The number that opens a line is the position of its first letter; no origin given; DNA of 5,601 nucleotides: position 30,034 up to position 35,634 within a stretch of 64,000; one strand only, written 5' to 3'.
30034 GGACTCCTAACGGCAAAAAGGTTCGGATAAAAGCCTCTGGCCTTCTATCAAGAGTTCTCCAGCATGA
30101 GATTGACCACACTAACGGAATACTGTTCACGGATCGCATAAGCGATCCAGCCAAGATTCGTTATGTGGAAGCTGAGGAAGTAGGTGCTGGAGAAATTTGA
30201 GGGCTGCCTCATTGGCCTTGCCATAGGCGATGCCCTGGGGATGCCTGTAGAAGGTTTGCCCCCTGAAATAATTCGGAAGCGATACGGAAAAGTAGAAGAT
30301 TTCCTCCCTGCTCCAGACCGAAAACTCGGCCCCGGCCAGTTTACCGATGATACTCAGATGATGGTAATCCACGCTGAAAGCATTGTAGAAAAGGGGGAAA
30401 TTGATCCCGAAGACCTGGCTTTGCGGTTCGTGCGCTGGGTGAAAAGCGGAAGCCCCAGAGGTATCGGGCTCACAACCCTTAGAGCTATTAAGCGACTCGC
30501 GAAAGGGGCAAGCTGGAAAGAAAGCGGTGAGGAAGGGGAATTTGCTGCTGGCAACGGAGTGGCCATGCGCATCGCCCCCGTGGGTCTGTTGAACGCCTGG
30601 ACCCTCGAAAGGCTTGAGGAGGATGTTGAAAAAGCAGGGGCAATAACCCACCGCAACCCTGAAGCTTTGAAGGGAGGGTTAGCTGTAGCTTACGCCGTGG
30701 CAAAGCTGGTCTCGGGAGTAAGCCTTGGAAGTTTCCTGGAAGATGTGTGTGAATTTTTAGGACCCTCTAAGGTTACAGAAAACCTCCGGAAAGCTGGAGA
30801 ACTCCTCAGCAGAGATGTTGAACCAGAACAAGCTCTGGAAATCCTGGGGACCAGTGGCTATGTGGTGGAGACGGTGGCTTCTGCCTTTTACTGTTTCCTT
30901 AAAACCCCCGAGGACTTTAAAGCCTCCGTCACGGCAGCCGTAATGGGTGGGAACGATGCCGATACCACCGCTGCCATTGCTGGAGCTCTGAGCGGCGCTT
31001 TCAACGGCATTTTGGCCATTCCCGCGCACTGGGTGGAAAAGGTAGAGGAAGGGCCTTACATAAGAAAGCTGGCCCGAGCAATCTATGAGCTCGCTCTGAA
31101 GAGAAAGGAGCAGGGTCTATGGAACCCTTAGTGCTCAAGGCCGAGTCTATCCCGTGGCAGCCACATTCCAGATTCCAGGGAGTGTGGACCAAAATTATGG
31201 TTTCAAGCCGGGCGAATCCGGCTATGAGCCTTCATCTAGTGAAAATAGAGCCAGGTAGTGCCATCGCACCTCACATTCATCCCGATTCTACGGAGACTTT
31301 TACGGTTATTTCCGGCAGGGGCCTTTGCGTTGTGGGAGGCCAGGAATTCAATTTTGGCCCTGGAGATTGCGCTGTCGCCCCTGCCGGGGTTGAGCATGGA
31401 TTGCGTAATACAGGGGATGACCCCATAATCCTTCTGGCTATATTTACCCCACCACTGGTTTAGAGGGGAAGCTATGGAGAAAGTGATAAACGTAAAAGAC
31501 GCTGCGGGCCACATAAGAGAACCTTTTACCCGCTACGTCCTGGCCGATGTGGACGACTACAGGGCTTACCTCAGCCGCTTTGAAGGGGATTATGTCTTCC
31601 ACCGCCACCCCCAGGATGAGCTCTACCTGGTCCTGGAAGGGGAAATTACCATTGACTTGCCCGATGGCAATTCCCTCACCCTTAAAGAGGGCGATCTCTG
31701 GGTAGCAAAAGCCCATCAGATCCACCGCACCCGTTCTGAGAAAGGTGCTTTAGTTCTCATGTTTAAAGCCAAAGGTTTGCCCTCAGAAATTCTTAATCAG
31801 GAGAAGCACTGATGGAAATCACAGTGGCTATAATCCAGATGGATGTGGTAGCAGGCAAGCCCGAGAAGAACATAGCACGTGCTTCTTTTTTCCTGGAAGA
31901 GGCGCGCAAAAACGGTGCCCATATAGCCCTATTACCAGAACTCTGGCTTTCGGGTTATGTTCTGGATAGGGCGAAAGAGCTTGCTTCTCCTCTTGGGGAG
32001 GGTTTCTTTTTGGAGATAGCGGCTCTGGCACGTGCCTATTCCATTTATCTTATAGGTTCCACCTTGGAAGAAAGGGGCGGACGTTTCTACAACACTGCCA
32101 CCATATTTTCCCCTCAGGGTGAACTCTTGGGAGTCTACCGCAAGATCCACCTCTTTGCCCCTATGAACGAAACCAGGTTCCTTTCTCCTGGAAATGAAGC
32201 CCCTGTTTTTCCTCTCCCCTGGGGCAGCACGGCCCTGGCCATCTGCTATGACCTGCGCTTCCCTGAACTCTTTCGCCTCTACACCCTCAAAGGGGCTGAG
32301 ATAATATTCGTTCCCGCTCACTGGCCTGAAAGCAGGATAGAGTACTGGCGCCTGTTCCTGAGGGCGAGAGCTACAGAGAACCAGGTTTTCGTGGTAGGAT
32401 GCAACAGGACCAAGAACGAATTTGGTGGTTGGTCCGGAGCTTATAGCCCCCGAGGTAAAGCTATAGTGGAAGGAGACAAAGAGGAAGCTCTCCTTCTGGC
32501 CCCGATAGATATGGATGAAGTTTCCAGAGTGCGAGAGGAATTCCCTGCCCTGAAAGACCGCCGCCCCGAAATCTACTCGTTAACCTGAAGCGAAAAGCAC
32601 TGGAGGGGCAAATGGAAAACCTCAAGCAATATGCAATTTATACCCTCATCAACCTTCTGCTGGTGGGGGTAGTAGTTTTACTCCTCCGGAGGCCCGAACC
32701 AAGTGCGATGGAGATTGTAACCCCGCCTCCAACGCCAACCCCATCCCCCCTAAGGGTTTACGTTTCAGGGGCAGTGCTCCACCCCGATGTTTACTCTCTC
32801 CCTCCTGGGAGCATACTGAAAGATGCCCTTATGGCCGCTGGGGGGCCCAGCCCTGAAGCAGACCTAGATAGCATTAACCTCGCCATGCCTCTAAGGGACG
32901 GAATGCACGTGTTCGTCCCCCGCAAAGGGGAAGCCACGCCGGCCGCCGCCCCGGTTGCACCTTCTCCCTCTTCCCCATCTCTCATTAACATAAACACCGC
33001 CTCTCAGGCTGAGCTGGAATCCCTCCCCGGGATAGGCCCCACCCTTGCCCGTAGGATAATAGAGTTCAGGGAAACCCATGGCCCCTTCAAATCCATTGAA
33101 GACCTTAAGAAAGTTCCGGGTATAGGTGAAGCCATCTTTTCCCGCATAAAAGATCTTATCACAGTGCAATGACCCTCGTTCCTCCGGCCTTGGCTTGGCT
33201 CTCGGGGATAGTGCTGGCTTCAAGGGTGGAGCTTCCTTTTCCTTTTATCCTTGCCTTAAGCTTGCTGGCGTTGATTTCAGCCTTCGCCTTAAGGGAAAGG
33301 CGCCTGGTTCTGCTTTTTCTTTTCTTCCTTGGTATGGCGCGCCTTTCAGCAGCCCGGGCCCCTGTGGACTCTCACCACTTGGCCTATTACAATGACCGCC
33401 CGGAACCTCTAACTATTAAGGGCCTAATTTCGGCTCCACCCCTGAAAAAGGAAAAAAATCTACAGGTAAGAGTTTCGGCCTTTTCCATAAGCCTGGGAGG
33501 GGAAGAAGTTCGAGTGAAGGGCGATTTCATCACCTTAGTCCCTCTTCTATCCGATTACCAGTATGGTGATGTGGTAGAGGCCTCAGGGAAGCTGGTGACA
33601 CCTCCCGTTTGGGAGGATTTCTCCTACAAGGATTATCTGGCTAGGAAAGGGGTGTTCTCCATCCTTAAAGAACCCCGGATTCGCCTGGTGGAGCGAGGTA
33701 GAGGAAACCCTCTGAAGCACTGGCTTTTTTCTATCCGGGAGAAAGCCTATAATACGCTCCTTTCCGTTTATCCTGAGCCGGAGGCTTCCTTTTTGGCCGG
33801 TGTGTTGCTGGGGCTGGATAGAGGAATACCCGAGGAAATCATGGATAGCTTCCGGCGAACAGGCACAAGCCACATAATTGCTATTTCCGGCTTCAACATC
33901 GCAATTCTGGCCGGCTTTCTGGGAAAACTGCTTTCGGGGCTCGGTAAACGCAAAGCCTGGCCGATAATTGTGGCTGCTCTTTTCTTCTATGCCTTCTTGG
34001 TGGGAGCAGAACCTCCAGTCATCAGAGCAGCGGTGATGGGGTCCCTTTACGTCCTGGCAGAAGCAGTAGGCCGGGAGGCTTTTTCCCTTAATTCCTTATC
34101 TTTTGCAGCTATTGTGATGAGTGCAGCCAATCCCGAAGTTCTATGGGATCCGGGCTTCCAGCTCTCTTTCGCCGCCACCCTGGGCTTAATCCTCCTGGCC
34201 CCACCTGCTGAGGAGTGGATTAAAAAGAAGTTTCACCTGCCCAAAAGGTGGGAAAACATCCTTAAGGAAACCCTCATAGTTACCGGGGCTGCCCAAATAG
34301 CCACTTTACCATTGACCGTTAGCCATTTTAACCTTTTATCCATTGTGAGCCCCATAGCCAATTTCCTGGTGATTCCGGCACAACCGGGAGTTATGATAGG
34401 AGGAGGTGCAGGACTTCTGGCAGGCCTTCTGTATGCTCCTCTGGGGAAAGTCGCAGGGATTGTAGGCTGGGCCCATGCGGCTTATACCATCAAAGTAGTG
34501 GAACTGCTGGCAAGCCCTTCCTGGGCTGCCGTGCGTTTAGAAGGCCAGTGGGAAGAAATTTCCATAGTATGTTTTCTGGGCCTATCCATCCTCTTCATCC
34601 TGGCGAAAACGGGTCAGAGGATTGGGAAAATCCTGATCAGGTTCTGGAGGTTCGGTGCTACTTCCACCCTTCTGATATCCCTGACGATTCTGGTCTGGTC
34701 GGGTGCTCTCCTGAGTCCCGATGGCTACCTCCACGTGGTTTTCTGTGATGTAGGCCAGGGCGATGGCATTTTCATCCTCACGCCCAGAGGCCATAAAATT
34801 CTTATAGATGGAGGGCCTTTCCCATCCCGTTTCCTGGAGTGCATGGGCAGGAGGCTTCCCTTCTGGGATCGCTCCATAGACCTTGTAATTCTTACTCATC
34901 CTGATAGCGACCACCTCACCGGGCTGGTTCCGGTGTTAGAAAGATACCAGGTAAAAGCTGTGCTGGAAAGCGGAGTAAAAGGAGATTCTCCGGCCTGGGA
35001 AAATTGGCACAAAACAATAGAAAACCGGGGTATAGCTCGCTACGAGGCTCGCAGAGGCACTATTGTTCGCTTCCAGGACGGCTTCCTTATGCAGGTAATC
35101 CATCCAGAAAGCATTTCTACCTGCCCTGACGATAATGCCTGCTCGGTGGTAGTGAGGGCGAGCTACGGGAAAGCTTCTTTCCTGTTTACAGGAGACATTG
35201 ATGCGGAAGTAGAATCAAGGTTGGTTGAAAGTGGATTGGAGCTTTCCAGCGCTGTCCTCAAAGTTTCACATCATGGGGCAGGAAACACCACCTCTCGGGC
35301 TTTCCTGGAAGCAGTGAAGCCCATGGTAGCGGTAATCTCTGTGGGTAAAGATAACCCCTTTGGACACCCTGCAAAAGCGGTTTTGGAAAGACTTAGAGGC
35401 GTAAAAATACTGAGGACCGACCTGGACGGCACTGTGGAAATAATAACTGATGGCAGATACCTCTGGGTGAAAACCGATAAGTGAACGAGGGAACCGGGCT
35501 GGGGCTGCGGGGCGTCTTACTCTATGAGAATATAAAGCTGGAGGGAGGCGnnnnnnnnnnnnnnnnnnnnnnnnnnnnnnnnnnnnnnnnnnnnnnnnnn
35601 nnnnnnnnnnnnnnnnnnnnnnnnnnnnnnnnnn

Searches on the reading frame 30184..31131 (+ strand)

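Call 49: search_protein_families(library=pfam, proteins=[window:30184-31131:+], max_evalue=0.0001)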
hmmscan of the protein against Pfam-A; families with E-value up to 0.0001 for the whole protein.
window:30184-31131:+ (315 aa): 1 family
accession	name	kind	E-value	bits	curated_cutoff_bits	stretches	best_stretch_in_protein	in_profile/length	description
PF03747.19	ADP_ribosyl_GH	-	3.4e-84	283.3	26.2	1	7-282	1-287/287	ADP-ribosylglycohydrolase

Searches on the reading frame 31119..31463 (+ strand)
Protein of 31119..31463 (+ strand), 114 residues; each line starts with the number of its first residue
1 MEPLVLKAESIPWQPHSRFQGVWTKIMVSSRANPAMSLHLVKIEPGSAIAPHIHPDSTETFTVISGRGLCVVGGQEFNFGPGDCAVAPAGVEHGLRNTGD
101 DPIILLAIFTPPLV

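Call 49: search_protein_families(library=pfam, proteins=[window:31119-31463:+], max_evalue=0.0001)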
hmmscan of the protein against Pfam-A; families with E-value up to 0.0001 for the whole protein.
window:31119-31463:+ (114 aa): 5 families
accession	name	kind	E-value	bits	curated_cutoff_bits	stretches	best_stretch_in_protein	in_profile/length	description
PF07883.17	Cupin_2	-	1.9e-21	76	27.2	1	40-109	2-70/70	Cupin domain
PF00190.28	Cupin_1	-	1.9e-10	41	22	1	35-110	32-114/151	Cupin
PF12973.13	Cupin_7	-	1.4e-08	35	27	1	4-98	4-90/105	ChrR Cupin-like domain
PF05899.18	Cupin_3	-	2.2e-05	24.5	23.5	1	55-92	23-61/74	EutQ-like cupin domain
PF02311.25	AraC_binding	-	2.8e-05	24.3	21.1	1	44-103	11-69/135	AraC-like ligand binding domain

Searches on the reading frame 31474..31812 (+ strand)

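Call 49: search_protein_families(library=pfam, proteins=[window:31474-31812:+], max_evalue=0.0001)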
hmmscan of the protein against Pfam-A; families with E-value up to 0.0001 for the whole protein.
window:31474-31812:+ (112 aa): 2 families
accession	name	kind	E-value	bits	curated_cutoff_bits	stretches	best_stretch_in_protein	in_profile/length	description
PF07883.17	Cupin_2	-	3.6e-11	43.1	27.2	1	42-90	13-60/70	Cupin domain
PF05899.18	Cupin_3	-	1.1e-05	25.4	23.5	1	46-80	24-58/74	EutQ-like cupin domain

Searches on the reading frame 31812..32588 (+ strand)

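Call 49: search_protein_families(library=pfam, proteins=[window:31812-32588:+], max_evalue=0.0001)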
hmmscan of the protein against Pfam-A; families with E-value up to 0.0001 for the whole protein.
window:31812-32588:+ (258 aa): 1 family
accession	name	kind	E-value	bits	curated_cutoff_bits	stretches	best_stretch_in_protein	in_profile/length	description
PF00795.27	CN_hydrolase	-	5.6e-51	173.8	23.2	1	4-241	1-255/256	Carbon-nitrogen hydrolase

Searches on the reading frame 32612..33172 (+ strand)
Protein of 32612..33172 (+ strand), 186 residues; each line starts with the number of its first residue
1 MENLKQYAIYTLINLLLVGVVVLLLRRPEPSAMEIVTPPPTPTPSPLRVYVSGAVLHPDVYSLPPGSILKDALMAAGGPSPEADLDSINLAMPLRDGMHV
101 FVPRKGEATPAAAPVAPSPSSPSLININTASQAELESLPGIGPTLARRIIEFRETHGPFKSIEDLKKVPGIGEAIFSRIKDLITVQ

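Call 49: search_protein_families(library=pfam, proteins=[window:32612-33172:+], max_evalue=0.0001)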
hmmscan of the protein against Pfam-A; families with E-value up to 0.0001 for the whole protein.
window:32612-33172:+ (186 aa): 8 families
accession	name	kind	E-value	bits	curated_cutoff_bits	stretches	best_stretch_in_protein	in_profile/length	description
PF12836.13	HHH_3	-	2.1e-24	85.8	27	1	124-184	5-65/65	Helix-hairpin-helix motif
PF00633.29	HHH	-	4.9e-15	54.9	24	1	123-152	1-30/30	Helix-hairpin-helix motif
PF10531.15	SLBB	-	1.6e-12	47.5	27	1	48-97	1-49/55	SLBB domain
PF14716.13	HHH_8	-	1.8e-08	35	30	0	130-156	45-71/73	Helix-hairpin-helix domain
PF14520.12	HHH_5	-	9.5e-08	32.8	27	0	124-152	26-54/57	Helix-hairpin-helix domain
PF03934.19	T2SSK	-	5.4e-07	30.3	24.2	1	125-185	1-62/63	Type II secretion system (T2SS), protein K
PF12826.13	HHH_2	-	1.1e-05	26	27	0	123-154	25-56/64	Helix-hairpin-helix motif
PF06514.17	PsbU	-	4.8e-05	23.7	24.5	1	124-174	14-60/93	Photosystem II 12 kDa extrinsic protein (PsbU)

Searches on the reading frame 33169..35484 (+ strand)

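Call 49: search_protein_families(library=pfam, proteins=[window:33169-35484:+], max_evalue=0.0001)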
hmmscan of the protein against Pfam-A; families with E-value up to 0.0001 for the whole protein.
window:33169-35484:+ (771 aa): 4 families
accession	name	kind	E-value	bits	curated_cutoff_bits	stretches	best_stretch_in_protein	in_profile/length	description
PF03772.21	Competence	-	2.7e-56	191.3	23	1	213-479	2-267/270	Competence protein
PF13567.11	DUF4131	-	3.3e-14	53.3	31.6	1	22-167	3-158/165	Domain of unknown function (DUF4131)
PF00753.33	Lactamase_B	-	2.6e-11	44.3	22.7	1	534-726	9-195/196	Metallo-beta-lactamase superfamily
PF12706.13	Lactamase_B_2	-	4e-06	27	27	1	542-678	1-144/200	Beta-lactamase superfamily domain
